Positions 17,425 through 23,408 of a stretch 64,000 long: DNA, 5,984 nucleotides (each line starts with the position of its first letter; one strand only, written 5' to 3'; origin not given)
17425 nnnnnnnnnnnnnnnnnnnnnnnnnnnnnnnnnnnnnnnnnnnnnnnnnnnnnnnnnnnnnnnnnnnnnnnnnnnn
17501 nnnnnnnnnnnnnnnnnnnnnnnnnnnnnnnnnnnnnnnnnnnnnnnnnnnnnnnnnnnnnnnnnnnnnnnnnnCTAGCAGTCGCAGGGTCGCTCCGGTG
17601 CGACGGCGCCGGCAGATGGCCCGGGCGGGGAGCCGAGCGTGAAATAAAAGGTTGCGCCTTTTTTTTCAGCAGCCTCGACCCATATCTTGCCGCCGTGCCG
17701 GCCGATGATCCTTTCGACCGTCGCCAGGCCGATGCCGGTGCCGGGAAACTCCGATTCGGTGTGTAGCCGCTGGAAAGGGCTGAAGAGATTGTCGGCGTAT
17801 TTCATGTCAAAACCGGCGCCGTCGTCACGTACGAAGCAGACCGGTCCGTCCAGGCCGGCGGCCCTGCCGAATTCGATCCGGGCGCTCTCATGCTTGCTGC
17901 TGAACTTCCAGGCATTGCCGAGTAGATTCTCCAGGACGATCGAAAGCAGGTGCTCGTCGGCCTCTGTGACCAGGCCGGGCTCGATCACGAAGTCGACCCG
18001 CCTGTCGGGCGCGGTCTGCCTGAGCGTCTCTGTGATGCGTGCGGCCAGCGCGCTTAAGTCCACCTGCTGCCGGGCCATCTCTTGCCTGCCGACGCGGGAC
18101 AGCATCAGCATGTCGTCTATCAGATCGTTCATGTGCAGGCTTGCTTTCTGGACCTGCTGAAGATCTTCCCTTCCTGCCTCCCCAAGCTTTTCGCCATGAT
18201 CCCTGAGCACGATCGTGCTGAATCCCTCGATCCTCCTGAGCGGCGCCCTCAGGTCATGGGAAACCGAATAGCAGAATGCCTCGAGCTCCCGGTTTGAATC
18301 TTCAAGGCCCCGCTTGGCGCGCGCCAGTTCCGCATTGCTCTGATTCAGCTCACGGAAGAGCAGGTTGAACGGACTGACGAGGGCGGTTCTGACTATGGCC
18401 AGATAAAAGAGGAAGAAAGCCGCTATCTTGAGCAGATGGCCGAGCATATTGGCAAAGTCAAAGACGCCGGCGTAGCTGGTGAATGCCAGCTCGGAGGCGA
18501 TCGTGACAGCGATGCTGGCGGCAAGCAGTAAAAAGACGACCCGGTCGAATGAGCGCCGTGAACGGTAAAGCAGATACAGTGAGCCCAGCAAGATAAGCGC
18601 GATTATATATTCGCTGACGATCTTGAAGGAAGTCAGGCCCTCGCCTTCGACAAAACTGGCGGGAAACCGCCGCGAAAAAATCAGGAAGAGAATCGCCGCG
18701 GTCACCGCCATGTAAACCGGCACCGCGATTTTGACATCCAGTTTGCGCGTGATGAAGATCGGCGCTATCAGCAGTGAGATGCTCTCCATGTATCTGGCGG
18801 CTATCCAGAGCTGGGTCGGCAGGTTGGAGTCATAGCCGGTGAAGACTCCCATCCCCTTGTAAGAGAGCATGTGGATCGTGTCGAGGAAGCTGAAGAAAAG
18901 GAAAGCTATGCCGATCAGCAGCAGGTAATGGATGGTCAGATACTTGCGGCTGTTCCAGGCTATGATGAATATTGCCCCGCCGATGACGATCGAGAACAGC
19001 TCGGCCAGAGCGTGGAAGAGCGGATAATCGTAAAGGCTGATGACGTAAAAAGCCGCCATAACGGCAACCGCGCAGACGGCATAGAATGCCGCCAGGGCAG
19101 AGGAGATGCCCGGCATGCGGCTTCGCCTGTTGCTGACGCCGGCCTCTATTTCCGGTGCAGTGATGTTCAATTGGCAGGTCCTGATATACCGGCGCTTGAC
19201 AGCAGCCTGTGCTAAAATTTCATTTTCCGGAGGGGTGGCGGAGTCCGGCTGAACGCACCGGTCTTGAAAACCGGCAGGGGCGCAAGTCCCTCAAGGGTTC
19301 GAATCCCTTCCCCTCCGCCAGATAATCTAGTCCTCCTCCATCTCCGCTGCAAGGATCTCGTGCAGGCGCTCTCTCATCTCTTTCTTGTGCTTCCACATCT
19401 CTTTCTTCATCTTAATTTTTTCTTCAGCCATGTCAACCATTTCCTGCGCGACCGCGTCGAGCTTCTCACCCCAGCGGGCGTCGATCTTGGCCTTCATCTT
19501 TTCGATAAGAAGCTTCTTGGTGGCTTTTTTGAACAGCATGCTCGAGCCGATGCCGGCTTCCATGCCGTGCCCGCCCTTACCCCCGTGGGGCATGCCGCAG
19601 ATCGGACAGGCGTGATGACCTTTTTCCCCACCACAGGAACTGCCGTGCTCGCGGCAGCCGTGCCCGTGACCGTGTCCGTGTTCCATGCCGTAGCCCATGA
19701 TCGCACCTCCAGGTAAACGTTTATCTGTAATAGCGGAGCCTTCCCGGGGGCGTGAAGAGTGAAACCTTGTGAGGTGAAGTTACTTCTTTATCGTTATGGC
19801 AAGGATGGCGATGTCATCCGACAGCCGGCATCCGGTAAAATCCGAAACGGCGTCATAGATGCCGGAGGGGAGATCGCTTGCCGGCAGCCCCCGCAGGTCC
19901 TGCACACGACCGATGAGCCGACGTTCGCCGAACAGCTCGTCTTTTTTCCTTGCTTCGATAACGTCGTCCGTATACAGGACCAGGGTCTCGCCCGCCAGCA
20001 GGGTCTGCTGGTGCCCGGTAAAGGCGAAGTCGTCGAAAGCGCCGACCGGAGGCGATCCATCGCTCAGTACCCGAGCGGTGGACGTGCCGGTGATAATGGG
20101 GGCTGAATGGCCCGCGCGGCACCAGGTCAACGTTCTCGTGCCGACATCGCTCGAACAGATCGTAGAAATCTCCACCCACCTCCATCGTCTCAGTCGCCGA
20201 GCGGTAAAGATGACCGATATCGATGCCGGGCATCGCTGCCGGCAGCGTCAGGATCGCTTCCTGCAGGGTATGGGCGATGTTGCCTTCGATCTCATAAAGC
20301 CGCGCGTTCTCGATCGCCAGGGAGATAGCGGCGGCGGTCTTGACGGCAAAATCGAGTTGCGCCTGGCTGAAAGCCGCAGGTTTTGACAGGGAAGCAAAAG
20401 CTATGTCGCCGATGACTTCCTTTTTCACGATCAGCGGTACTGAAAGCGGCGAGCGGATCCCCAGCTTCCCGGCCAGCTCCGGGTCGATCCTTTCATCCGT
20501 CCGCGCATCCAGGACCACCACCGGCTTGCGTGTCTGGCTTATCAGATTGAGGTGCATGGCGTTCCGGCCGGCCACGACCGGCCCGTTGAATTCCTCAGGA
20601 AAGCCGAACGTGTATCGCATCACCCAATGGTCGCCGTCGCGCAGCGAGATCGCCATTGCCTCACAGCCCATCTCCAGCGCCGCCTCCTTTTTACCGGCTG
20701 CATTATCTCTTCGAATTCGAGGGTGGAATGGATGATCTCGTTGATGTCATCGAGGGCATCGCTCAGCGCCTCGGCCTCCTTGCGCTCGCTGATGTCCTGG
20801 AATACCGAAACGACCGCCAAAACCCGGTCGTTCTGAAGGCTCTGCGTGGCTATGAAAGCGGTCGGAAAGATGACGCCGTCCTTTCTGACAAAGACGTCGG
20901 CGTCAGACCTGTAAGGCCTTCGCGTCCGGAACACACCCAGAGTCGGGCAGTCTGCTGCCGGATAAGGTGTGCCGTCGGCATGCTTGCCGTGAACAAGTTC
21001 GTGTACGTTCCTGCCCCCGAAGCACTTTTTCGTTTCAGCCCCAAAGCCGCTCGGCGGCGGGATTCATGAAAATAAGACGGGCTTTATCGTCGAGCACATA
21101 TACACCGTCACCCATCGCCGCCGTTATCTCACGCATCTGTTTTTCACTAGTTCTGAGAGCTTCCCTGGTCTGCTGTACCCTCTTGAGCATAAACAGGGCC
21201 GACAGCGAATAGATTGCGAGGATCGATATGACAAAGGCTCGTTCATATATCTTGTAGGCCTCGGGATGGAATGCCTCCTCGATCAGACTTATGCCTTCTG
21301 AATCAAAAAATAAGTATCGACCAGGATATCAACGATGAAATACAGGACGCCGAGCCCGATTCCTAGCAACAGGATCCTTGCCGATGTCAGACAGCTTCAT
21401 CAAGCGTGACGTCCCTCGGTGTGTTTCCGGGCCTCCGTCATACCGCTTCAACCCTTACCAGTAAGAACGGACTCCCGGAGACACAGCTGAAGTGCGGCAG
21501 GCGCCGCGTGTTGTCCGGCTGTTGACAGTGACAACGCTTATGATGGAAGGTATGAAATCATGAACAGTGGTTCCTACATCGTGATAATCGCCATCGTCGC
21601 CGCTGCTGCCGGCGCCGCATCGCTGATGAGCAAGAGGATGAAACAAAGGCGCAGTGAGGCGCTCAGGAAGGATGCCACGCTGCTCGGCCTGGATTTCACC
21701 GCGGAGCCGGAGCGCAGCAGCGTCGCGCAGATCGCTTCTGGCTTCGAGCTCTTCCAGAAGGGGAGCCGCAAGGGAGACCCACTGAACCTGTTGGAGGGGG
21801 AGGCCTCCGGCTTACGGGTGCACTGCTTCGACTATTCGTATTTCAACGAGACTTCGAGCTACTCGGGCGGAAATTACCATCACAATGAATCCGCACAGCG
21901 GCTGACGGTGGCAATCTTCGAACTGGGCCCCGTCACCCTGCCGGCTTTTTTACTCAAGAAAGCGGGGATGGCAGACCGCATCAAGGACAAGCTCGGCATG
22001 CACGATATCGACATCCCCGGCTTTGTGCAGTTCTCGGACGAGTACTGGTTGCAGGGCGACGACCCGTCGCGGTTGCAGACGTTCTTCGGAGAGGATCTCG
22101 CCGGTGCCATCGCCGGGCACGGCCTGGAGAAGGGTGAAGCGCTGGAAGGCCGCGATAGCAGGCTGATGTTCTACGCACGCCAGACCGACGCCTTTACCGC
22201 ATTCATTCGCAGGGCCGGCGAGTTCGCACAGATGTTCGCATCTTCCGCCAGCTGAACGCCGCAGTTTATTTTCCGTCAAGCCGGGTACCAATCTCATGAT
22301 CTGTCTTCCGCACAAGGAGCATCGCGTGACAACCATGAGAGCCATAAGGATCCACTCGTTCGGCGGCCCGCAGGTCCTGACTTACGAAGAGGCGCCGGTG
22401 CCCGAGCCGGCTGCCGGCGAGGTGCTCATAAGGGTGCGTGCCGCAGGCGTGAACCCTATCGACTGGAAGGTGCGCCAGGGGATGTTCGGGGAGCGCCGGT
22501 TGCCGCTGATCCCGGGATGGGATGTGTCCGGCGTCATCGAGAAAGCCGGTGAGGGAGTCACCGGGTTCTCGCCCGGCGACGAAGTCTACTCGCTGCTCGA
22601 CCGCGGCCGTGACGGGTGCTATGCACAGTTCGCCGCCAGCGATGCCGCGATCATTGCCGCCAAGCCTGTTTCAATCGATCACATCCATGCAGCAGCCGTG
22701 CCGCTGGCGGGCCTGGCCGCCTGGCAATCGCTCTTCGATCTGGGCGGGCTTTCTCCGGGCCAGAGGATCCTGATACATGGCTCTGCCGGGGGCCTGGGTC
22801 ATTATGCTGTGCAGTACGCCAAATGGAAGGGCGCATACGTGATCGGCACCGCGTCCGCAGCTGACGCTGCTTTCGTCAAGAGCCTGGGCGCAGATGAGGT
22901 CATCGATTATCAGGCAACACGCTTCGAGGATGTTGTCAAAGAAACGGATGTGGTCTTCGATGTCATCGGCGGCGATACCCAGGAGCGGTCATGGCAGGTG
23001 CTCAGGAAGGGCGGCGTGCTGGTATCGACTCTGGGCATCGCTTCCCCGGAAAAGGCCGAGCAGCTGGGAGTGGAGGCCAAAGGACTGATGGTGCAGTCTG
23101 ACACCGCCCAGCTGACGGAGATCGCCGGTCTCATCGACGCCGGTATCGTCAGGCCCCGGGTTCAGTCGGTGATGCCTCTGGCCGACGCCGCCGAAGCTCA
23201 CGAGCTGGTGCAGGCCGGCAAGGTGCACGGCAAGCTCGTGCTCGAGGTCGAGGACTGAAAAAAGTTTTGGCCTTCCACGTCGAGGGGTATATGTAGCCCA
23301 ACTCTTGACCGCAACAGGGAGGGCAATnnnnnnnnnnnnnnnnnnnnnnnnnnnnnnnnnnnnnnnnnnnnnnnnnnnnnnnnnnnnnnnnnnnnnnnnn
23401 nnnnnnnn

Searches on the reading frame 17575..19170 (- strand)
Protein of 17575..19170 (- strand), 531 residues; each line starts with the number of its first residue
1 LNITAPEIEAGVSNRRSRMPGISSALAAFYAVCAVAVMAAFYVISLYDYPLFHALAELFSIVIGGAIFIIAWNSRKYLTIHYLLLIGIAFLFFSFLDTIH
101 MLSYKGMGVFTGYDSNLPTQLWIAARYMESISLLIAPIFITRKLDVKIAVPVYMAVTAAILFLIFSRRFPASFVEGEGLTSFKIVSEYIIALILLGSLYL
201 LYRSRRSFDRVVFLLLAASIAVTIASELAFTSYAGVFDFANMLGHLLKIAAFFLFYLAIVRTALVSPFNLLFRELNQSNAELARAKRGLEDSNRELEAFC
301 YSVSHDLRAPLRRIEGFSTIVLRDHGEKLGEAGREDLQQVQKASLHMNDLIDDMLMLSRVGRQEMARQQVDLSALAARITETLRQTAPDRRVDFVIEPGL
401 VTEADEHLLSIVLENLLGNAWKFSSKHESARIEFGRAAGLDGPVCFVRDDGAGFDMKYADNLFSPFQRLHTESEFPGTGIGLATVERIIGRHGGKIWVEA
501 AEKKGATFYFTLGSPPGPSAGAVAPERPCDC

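Call 8: search_protein_families(library=pfam, proteins=[window:17575-19170:-], max_evalue=0.001)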
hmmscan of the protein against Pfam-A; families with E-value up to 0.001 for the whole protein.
window:17575-19170:- (531 aa): 3 families
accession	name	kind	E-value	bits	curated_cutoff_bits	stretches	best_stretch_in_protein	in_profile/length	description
PF17159.10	MASE3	-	7e-81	271.6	31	1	44-267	1-226/226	Membrane-associated sensor domain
PF02518.31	HATPase_c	-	2e-20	73.7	26.4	1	405-512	2-107/111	Histidine kinase-, DNA gyrase B-, and HSP90-like ATPase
PF00512.31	HisKA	-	6.2e-11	42.6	26.9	1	298-361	4-64/66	His Kinase A (phospho-acceptor) domain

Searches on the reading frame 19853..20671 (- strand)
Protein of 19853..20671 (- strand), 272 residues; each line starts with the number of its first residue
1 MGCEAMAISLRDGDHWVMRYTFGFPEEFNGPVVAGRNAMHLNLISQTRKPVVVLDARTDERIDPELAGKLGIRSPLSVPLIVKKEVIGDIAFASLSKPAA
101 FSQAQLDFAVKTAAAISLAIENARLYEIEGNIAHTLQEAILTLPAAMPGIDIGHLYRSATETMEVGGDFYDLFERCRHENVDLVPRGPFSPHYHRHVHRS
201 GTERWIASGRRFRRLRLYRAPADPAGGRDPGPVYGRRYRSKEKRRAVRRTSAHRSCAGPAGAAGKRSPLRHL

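Call 8: search_protein_families(library=pfam, proteins=[window:19853-20671:-], max_evalue=0.001)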
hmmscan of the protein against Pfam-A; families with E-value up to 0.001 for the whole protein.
window:19853-20671:- (272 aa): 3 families
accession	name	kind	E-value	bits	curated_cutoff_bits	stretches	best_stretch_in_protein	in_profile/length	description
PF13185.12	GAF_2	-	4.1e-11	43.7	28.6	1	25-121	41-136/136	GAF domain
PF01590.32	GAF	-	2.8e-09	38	22.4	1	2-120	18-133/133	GAF domain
PF13492.12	GAF_3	-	2.6e-06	28.3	27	1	2-122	18-129/129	GAF domain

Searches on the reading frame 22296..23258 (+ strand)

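Call 8: search_protein_families(library=pfam, proteins=[window:22296-23258:+], max_evalue=0.001)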
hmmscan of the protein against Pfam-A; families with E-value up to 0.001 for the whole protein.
window:22296-23258:+ (320 aa): 3 families
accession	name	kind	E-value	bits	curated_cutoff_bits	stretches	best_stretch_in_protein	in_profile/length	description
PF13602.12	ADH_zinc_N_2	-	2e-29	103.6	27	1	197-316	1-134/134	Zinc-binding dehydrogenase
PF08240.17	ADH_N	-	9.9e-19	68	23.5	1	40-111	2-90/104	Alcohol dehydrogenase GroES-like domain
PF00107.32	ADH_zinc_N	-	1.3e-17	64.4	31.8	1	166-256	1-96/129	Zinc-binding dehydrogenase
